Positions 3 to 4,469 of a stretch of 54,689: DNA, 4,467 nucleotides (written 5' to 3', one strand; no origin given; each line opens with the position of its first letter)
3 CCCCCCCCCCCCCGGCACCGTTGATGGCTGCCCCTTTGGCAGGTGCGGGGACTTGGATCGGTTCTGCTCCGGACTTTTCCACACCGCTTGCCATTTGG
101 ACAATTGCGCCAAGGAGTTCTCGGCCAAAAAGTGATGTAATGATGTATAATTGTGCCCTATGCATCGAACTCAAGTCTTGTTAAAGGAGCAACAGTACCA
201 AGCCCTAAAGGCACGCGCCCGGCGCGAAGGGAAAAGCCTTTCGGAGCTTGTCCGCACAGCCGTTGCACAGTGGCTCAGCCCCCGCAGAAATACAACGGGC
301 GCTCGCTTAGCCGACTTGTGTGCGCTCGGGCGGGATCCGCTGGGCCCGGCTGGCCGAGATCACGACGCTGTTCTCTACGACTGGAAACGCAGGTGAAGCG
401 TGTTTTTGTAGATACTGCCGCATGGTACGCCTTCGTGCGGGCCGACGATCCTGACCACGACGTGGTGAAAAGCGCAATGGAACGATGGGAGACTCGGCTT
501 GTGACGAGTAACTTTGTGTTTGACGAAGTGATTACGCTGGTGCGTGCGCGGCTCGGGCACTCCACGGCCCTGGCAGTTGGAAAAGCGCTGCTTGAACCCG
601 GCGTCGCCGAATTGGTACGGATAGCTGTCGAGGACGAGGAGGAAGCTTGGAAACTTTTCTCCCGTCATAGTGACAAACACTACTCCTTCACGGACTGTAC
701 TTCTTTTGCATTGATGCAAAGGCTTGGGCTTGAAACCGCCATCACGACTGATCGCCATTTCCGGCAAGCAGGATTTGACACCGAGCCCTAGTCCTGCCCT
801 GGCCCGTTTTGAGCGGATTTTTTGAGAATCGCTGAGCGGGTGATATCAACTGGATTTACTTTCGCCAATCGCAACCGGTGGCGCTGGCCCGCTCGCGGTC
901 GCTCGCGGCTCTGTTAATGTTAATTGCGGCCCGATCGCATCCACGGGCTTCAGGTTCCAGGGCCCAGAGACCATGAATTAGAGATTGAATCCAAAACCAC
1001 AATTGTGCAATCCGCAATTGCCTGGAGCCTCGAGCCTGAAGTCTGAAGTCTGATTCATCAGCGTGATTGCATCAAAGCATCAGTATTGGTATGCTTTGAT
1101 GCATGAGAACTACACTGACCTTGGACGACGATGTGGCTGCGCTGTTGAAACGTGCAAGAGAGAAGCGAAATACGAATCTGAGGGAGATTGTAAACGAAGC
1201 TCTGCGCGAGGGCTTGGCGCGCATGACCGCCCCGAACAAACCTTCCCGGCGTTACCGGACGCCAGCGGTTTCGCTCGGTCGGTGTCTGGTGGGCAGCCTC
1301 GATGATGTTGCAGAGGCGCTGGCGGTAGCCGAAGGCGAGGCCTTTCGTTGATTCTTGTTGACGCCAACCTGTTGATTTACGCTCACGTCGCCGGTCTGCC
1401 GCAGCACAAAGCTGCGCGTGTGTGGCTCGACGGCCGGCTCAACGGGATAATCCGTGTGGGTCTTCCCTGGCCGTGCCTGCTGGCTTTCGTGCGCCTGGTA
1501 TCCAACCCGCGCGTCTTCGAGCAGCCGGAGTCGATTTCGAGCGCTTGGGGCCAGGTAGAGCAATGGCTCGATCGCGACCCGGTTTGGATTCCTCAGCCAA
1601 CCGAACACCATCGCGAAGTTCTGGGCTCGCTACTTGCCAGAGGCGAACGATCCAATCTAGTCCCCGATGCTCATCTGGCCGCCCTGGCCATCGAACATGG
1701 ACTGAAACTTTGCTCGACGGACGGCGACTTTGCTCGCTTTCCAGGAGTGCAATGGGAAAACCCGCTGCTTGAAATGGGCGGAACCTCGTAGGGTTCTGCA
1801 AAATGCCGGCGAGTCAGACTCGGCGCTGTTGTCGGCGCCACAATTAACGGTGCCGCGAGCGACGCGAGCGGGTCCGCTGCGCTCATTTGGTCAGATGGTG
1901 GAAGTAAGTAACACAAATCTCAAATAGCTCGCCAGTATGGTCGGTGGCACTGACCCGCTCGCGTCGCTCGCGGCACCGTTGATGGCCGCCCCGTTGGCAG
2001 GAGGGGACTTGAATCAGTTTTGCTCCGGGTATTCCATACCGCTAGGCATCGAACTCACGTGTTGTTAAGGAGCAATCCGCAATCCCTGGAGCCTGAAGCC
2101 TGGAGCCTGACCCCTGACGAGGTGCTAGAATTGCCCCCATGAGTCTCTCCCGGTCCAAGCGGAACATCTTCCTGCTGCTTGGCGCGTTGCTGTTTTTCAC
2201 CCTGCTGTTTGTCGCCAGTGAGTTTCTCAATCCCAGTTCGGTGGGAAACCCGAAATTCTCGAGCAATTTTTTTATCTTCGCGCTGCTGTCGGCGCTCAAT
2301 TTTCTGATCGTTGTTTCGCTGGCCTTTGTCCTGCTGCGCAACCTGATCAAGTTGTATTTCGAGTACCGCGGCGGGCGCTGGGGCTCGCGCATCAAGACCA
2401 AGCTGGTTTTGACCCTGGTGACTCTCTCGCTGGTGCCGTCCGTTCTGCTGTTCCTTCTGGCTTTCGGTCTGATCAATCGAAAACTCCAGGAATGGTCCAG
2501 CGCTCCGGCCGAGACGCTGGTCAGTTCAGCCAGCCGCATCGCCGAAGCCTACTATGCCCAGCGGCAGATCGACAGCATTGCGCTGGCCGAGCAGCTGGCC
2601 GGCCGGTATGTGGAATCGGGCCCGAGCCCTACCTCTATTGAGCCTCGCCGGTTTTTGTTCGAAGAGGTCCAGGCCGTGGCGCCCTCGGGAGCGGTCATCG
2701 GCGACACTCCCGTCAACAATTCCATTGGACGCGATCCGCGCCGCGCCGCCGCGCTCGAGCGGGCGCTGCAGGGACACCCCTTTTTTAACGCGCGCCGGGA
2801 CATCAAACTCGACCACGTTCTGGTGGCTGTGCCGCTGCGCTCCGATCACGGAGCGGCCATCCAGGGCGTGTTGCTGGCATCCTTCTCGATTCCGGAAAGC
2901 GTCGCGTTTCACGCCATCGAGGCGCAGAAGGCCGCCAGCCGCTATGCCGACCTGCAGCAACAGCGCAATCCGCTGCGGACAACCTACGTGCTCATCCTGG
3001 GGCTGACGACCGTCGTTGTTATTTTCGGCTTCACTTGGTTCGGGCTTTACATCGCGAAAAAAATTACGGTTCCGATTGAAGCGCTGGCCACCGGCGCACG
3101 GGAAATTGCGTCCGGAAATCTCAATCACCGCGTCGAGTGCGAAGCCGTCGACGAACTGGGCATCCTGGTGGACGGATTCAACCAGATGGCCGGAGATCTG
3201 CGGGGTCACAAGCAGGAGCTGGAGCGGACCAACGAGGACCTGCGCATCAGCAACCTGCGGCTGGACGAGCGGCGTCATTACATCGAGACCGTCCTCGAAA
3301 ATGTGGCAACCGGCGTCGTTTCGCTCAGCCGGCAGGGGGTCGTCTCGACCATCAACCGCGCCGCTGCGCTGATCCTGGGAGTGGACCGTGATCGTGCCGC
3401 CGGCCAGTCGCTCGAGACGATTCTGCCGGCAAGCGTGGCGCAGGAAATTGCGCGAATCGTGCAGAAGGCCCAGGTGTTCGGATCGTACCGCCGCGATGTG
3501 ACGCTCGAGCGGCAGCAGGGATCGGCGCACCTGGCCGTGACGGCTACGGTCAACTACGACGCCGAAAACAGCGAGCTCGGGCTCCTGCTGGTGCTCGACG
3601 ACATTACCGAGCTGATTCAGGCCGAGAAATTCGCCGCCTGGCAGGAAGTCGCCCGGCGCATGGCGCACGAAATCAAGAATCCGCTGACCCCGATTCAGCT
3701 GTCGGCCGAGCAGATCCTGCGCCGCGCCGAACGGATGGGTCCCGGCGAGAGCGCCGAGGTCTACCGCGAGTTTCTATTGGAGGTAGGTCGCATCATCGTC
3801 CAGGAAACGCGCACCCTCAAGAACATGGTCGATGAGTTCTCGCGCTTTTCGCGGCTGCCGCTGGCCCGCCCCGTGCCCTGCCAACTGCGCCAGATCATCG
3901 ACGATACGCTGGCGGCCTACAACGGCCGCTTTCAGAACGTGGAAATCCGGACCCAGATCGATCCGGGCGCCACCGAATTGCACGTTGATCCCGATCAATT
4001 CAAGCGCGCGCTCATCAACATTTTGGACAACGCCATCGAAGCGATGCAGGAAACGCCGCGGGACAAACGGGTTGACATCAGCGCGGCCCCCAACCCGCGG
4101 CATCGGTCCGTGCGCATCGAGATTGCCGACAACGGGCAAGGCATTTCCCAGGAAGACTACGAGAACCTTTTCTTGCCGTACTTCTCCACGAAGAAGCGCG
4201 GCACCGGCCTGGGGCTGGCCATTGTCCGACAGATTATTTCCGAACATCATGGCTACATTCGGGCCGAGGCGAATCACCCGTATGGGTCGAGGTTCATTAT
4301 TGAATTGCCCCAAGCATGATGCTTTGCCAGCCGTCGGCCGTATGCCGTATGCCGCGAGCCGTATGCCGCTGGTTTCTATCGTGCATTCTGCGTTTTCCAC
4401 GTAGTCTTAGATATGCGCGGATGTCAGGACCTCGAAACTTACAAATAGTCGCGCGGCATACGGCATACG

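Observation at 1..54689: Intergenic space is saturated with hairpin-forming tandem heptanucleotide arrays (STRR/REPIN-like mosaic elements)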

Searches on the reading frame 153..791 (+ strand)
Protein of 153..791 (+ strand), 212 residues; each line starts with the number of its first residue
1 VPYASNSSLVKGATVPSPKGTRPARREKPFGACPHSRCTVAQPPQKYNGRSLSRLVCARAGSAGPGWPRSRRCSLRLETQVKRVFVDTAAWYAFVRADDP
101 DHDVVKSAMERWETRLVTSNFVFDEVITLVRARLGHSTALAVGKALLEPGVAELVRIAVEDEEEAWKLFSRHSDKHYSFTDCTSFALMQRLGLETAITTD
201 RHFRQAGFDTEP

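Call 8: search_protein_families(library=pfam, proteins=[window:153-791:+])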
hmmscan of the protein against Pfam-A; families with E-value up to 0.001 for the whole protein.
window:153-791:+ (212 aa): 1 family
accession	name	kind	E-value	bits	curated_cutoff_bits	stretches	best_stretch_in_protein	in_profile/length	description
PF01850.27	PIN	-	1.1e-16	62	23.6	1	84-208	1-119/120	PIN domain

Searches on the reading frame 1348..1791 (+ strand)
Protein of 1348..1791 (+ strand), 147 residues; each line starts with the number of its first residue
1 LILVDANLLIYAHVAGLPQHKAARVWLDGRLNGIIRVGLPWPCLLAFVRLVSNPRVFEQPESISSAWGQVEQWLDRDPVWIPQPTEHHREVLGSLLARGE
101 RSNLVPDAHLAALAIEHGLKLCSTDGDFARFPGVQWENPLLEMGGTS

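Call 47: search_protein_families(library=pfam, proteins=[window:1348-1791:+], max_evalue=0.01)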
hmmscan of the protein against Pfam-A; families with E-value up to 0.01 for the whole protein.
window:1348-1791:+ (147 aa): 1 family
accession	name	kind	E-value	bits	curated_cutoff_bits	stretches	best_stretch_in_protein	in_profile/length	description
PF01850.27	PIN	-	1.9e-10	41.8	23.6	1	2-132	1-118/120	PIN domain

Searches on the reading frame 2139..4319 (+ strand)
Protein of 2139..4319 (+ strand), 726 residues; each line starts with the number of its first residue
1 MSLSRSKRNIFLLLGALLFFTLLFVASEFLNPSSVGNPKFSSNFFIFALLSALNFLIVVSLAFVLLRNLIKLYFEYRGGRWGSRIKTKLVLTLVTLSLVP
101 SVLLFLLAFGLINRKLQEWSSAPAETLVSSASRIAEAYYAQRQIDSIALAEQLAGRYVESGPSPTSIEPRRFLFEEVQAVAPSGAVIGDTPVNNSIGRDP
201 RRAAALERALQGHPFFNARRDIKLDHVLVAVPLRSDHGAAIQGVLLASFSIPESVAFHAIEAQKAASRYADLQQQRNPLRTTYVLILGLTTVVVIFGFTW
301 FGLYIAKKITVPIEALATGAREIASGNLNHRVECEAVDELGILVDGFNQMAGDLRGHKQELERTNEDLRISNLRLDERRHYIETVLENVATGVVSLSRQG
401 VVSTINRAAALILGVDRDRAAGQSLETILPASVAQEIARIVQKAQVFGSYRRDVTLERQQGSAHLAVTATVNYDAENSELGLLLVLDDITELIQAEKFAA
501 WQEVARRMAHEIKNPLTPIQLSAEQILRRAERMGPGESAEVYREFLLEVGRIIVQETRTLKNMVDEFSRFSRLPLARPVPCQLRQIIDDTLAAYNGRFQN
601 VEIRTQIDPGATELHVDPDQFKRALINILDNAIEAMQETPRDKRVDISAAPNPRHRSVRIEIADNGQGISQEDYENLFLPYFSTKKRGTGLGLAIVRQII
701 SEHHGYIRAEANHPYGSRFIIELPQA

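Call 8: search_protein_families(library=pfam, proteins=[window:2139-4319:+])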
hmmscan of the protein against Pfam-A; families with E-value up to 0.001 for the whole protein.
window:2139-4319:+ (726 aa): 8 families
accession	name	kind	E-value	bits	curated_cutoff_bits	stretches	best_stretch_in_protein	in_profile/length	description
PF02518.31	HATPase_c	-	9.9e-23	81.1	26.4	1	617-725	2-109/111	Histidine kinase-, DNA gyrase B-, and HSP90-like ATPase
PF00672.30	HAMP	-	5.6e-14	52.6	25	1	305-355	2-52/53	HAMP domain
PF00989.32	PAS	-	4.7e-11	43.1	22.6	1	383-489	4-113/113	PAS fold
PF08448.16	PAS_4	-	6.7e-09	36.4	23.1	1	387-492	2-108/110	PAS fold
PF14501.12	HATPase_c_5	-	1.5e-08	34.9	22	1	623-712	8-91/102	GHKL domain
PF00512.31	HisKA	-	1.7e-07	31.6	26.9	1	502-573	3-63/66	His Kinase A (phospho-acceptor) domain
PF13589.12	HATPase_c_3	-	9.3e-06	26.1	25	1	621-685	3-60/137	Histidine kinase-, DNA gyrase B-, and HSP90-like ATPase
PF13426.13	PAS_9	-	3.5e-05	24.5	27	1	393-491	4-103/103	PAS domain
